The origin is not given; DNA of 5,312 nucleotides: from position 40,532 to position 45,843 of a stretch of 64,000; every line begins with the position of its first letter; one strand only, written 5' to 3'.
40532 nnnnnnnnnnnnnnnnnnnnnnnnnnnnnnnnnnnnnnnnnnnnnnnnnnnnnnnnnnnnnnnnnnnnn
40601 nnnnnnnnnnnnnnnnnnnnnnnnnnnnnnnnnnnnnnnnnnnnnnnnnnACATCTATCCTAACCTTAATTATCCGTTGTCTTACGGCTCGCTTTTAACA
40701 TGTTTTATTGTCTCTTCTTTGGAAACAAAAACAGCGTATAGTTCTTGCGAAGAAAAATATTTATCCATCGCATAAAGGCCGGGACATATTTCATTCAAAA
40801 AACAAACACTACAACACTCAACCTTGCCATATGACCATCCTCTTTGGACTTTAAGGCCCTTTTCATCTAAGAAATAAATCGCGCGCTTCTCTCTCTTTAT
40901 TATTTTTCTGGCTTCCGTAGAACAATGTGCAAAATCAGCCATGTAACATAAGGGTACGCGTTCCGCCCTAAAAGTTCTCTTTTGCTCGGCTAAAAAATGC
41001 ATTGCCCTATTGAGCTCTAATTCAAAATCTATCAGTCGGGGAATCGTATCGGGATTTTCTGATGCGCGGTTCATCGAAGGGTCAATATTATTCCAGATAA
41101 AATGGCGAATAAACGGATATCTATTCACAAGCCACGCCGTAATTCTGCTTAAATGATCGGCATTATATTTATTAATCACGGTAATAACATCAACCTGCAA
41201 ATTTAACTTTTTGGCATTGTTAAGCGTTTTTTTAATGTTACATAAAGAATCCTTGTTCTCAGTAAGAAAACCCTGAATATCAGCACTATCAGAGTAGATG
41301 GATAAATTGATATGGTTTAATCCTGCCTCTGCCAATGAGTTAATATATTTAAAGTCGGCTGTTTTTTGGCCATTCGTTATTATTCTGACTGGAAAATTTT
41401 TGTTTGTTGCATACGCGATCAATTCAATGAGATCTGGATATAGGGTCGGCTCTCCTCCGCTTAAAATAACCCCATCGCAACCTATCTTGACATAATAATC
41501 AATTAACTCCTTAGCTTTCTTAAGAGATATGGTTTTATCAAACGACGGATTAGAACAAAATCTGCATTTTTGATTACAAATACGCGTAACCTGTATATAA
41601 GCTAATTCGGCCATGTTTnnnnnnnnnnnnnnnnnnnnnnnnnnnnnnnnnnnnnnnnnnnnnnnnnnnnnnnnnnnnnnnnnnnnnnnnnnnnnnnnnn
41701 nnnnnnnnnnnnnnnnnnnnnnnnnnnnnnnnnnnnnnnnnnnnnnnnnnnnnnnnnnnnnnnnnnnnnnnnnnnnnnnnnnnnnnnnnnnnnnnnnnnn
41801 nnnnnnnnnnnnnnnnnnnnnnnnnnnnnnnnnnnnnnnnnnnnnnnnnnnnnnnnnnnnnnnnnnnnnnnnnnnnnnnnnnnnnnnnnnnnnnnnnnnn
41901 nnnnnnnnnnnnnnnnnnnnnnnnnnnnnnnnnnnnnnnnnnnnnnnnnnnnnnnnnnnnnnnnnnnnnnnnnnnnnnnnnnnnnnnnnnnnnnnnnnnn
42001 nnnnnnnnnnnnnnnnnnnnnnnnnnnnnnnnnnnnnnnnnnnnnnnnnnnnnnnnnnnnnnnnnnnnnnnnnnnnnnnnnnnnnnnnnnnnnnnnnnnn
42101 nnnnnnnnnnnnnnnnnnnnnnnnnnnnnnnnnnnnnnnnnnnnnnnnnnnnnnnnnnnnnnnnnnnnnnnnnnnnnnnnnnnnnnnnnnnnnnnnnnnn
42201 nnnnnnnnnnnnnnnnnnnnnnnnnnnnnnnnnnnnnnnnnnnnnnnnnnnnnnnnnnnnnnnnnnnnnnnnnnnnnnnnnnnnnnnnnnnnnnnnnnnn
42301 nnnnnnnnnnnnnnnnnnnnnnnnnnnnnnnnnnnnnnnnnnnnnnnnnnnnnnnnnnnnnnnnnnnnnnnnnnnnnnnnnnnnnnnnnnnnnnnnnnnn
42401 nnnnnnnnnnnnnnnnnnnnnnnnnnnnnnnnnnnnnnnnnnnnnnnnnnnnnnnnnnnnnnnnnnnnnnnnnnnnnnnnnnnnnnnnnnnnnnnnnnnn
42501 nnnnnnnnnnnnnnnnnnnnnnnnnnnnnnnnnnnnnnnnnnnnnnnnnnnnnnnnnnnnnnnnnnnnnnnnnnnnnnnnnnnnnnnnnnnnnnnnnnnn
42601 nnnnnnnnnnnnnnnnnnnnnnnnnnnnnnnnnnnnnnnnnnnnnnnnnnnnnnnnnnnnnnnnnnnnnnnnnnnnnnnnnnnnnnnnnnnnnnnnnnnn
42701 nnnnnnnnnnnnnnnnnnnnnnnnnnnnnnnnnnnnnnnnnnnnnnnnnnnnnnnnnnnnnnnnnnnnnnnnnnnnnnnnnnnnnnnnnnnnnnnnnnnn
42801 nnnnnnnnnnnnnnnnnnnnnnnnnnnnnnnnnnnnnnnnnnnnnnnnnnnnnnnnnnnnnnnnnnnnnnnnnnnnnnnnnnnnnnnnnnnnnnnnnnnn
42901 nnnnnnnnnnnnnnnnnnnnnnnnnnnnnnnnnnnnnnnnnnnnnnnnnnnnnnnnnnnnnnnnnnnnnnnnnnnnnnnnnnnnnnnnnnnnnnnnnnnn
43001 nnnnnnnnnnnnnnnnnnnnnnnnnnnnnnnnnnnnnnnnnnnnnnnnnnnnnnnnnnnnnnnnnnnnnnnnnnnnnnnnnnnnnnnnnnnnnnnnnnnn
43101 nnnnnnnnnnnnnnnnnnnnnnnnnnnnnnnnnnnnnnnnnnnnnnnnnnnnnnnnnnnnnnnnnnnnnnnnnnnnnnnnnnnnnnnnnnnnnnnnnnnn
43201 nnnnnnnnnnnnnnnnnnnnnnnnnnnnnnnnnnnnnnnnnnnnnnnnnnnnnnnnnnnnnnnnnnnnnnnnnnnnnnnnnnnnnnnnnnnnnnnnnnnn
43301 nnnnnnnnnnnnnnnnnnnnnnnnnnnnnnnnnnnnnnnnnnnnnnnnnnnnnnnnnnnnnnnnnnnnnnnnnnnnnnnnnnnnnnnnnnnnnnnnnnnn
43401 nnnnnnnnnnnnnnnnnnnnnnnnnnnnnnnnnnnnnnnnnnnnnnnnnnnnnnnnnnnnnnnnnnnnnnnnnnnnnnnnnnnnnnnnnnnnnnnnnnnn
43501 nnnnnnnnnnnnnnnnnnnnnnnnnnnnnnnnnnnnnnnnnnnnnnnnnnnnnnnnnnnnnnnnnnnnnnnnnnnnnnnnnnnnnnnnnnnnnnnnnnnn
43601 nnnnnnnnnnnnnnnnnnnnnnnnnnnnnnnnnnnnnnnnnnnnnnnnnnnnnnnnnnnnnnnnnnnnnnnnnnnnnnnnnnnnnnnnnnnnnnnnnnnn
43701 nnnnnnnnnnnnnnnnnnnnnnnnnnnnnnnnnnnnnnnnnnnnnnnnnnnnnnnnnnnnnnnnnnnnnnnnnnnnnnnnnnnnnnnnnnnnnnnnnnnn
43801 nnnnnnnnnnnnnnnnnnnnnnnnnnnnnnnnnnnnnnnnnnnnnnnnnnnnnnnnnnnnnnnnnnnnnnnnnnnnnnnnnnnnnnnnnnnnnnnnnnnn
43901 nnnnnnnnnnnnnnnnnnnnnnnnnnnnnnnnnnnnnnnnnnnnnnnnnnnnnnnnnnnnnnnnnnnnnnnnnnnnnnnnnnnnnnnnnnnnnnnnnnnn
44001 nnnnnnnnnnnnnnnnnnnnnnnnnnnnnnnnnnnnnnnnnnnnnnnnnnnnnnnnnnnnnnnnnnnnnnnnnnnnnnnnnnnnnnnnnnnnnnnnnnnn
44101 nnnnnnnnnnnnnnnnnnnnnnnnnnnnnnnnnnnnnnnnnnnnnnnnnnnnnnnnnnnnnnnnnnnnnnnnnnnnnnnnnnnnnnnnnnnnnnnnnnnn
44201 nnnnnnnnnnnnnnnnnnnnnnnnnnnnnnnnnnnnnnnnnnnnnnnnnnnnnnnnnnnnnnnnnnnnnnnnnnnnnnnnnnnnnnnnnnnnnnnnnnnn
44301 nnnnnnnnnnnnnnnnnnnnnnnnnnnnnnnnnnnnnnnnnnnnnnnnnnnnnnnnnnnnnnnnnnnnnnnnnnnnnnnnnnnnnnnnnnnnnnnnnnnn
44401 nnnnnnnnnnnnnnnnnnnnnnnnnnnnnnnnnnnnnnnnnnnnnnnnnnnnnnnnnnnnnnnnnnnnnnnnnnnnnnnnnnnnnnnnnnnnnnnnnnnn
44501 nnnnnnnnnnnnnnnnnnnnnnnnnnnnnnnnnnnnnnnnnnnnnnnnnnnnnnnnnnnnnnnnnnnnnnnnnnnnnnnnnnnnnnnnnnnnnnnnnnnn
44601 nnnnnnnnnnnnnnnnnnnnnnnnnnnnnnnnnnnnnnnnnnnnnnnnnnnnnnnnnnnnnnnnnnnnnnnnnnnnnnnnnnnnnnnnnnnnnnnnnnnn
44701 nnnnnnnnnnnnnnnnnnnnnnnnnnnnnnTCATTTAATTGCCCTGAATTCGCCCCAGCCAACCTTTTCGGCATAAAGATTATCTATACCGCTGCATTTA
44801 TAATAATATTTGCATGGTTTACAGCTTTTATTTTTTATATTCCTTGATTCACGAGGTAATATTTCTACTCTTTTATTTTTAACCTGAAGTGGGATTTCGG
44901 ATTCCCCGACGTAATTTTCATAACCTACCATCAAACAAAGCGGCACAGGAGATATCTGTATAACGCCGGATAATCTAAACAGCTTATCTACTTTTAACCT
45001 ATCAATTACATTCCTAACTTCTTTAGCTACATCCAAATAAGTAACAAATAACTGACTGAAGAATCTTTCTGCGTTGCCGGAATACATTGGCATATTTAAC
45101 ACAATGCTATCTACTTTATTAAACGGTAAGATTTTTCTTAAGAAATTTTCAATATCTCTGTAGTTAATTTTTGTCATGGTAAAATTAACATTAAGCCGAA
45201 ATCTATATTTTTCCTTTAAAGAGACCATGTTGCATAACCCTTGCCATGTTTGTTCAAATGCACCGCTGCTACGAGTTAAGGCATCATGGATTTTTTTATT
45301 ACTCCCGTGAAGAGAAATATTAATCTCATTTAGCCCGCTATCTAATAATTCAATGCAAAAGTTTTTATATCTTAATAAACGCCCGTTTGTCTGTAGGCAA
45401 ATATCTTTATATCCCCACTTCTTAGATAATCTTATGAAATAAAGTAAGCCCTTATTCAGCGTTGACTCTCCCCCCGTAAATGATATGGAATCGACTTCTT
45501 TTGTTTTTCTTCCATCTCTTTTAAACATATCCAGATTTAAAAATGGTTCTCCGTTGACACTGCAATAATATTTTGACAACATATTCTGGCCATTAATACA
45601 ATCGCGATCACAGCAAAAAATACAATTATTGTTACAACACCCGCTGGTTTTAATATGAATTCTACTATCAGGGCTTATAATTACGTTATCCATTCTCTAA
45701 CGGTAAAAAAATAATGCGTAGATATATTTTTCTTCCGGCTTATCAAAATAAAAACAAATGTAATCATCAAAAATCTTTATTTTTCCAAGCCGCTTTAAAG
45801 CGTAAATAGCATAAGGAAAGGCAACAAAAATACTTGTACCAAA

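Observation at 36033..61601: A ~25.5-kb single-strand island packing 17 radical SAM genes (18 rSAM domains) around a His-Xaa-Ser repeat precursor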

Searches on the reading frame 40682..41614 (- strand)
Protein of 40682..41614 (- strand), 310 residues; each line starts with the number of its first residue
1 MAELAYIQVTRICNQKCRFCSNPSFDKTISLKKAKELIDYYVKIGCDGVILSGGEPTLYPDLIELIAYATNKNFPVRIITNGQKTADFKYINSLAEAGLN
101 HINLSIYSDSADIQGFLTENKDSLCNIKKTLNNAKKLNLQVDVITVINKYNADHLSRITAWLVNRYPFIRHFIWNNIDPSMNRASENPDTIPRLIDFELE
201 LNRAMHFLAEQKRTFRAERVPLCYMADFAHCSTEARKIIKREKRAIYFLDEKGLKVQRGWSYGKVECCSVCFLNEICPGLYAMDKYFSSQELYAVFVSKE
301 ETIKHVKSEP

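Call 6: search_protein_families(library=pfam, proteins=[window:40682-41614:-], max_evalue=0.01)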
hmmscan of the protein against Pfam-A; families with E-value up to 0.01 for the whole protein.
window:40682-41614:- (310 aa): 3 families
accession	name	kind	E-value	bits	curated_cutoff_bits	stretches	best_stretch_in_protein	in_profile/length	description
PF04055.27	Radical_SAM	-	2.6e-26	93.2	29.5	1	7-159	1-163/166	Radical SAM superfamily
PF13344.12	Hydrolase_6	-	2.8e-07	30.9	27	1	45-102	4-59/101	Haloacid dehalogenase-like hydrolase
PF13353.11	Fer4_12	-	0.00055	20.7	22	1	13-89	15-98/137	4Fe-4S single cluster domain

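Call 9: search_protein_families(library=ncbifam, proteins=[window:40682-41614:-], max_evalue=0.01)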
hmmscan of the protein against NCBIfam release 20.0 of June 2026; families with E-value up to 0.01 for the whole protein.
window:40682-41614:- (310 aa): 58 families (the best 25 are shown)
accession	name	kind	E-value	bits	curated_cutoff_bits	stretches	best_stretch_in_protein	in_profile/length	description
TIGR03977.1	rSAM_pair_HxsC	equivalog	5.8e-24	84.5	267.9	1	6-230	28-258/292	His-Xaa-Ser system radical SAM maturase HxsC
TIGR02668.1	moaA_archaeal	equivalog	1.2e-20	73.8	325.25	1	7-165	14-176/303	GTP 3',8-cyclase MoaA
NF045646.2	rSAM_Se_TrsS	equivalog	7.8e-20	70.8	490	1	6-242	89-325/441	radical SAM (seleno)protein TrsS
TIGR04055.1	rSAM_NirJ2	equivalog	3.8e-19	69.4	500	1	9-205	6-201/326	putative heme d1 biosynthesis radical SAM protein NirJ2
TIGR02666.1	moaA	equivalog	8.1e-19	67.8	284.05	1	7-170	14-188/336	GTP 3',8-cyclase MoaA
NF001199.0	PRK00164.2-1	equivalog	5.6e-17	61.8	231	1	7-159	16-172/308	GTP 3',8-cyclase MoaA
TIGR02109.1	PQQ_syn_pqqE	equivalog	2.2e-16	59.8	381.35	1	7-159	11-166/358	pyrroloquinoline quinone biosynthesis protein PqqE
NF045702.1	rSAM_GDGT_ether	equivalog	2.6e-16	59.3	450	1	3-170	86-261/486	tetraether lipid synthase Tes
TIGR04546.1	rSAM_ahbC_deAc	equivalog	2.9e-16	59.2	650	1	8-162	44-200/390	12,18-didecarboxysiroheme deacetylase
TIGR04545.1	rSAM_ahbD_hemeb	equivalog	7.5e-16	58.5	500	1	8-175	5-174/339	heme b synthase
TIGR04054.1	rSAM_NirJ1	equivalog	1.6e-15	56.6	650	1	8-160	41-195/387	putative heme d1 biosynthesis radical SAM protein NirJ1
NF038283.1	viperin_w_prok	equivalog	1.7e-15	56.9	180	1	9-153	8-168/281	viperin family antiviral radical SAM protein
TIGR04053.2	TIGR04053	equivalog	2.9e-15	56.4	395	1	7-163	12-174/366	TIGR04053 family radical SAM/SPASM domain-containing protein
NF038332.1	rSAM_rare_HxsC4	exception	3.4e-15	56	500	1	6-235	17-246/335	radical SAM protein HxsC4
TIGR04317.1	W_rSAM_matur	equivalog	7.4e-15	54.9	380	1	6-179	7-186/349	tungsten cofactor oxidoreductase radical SAM maturase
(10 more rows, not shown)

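Call 37: find_related_loci(query=window:40682-41614:-, collection=metagenome_contigs, flank=10000)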
Query window:40682-41614:- (310 aa) in metagenome_contigs; peptide patterns used: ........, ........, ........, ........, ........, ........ (x = any residue, [..] = any of these).
162 stretches matched a pattern; 96 encode a relative of the query (tblastn E <= 1e-3); the best 80 are kept; 80 distinct loci.
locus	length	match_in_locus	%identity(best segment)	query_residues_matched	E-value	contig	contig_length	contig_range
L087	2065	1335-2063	92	1-243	1e-164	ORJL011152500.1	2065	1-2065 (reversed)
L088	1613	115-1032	67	1-306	8e-158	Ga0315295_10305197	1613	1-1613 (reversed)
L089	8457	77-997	60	1-306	4e-127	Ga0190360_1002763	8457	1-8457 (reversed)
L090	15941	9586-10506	60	1-306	3e-127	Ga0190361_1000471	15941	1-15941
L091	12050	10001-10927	59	1-308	4e-126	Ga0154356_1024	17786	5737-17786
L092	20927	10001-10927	60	1-309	7e-126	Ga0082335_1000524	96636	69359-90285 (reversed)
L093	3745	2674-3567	61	1-297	3e-126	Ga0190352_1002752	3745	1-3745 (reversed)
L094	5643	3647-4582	57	1-309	4e-123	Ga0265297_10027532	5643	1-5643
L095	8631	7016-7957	57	1-309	7e-119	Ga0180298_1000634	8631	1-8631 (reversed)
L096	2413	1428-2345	57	1-306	2e-124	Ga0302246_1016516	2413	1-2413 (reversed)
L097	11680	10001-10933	55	1-306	3e-117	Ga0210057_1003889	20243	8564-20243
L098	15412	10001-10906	56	1-301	6e-117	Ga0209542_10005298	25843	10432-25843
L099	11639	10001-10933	55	1-306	4e-116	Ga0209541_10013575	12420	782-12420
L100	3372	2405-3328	55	1-306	6e-118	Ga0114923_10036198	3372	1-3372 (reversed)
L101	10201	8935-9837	55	1-301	4e-115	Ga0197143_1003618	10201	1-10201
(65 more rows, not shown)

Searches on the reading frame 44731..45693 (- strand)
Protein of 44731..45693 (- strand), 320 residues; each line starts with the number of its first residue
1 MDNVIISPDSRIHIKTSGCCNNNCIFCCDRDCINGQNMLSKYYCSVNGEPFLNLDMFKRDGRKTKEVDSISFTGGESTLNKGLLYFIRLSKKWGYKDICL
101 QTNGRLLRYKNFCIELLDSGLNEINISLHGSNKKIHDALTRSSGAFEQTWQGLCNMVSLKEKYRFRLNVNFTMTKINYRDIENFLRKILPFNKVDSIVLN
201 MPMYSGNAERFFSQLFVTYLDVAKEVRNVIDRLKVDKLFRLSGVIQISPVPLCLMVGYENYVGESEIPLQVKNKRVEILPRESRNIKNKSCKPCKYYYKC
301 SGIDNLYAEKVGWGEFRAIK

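Call 5: search_protein_families(library=pfam, proteins=[window:44731-45693:-], max_evalue=0.01)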
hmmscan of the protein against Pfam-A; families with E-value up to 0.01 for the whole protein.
window:44731-45693:- (320 aa): 1 family
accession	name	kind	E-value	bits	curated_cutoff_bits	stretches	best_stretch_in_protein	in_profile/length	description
PF04055.27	Radical_SAM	-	3.7e-12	47.2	29.5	1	15-186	2-164/166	Radical SAM superfamily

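Call 8: search_protein_families(library=ncbifam, proteins=[window:44731-45693:-], max_evalue=0.01)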
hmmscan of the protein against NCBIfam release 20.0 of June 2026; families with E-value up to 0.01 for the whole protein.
window:44731-45693:- (320 aa): 36 families (the best 25 are shown)
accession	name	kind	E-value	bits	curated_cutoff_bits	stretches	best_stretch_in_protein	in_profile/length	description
NF038332.1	rSAM_rare_HxsC4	exception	4.4e-47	160.9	500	2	5-236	9-228/335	radical SAM protein HxsC4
TIGR03977.1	rSAM_pair_HxsC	equivalog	3.7e-18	65.4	267.9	1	18-254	33-252/292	His-Xaa-Ser system radical SAM maturase HxsC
TIGR02668.1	moaA_archaeal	equivalog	3.9e-18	65.5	325.25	1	13-237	13-221/303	GTP 3',8-cyclase MoaA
TIGR02666.1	moaA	equivalog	1.2e-15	57.3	284.05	1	19-231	19-221/336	GTP 3',8-cyclase MoaA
NF001199.0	PRK00164.2-1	equivalog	2.7e-14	53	231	1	13-238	15-225/308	GTP 3',8-cyclase MoaA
TIGR04317.1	W_rSAM_matur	equivalog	7.6e-14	51.6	380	1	11-207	5-191/349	tungsten cofactor oxidoreductase radical SAM maturase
TIGR04466.1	rSAM_BlsE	equivalog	8.5e-12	45.2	400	1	27-183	12-157/327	cytosylglucuronate decarboxylase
TIGR04054.1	rSAM_NirJ1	equivalog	1.3e-11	43.7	650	1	61-213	77-221/387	putative heme d1 biosynthesis radical SAM protein NirJ1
TIGR04545.1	rSAM_ahbD_hemeb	equivalog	2.9e-11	43.4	500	1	70-185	50-159/339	heme b synthase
NF038283.1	viperin_w_prok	equivalog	4.3e-11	42.5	180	1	19-190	11-180/281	viperin family antiviral radical SAM protein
TIGR04347.1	pseudo_SAM_Halo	equivalog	3e-10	39.9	525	1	66-232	84-241/390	TIGR04347 family pseudo-SAM/SPASM protein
TIGR04546.1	rSAM_ahbC_deAc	equivalog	6.3e-10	38.4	650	1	69-231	88-241/390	12,18-didecarboxysiroheme deacetylase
TIGR04303.1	GeoRSP_rSAM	equivalog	2.1e-09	37.4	400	1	19-186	10-162/325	GeoRSP system radical SAM/SPASM protein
TIGR04311.1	rSAM_Geo_metal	subfamily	4e-09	36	400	1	10-186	3-172/423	radical SAM/SPASM family putative metalloenzyme maturase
NF033640.1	N_Twi_rSAM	subfamily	1.9e-08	33.8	170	1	11-201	112-309/398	twitch domain-containing radical SAM protein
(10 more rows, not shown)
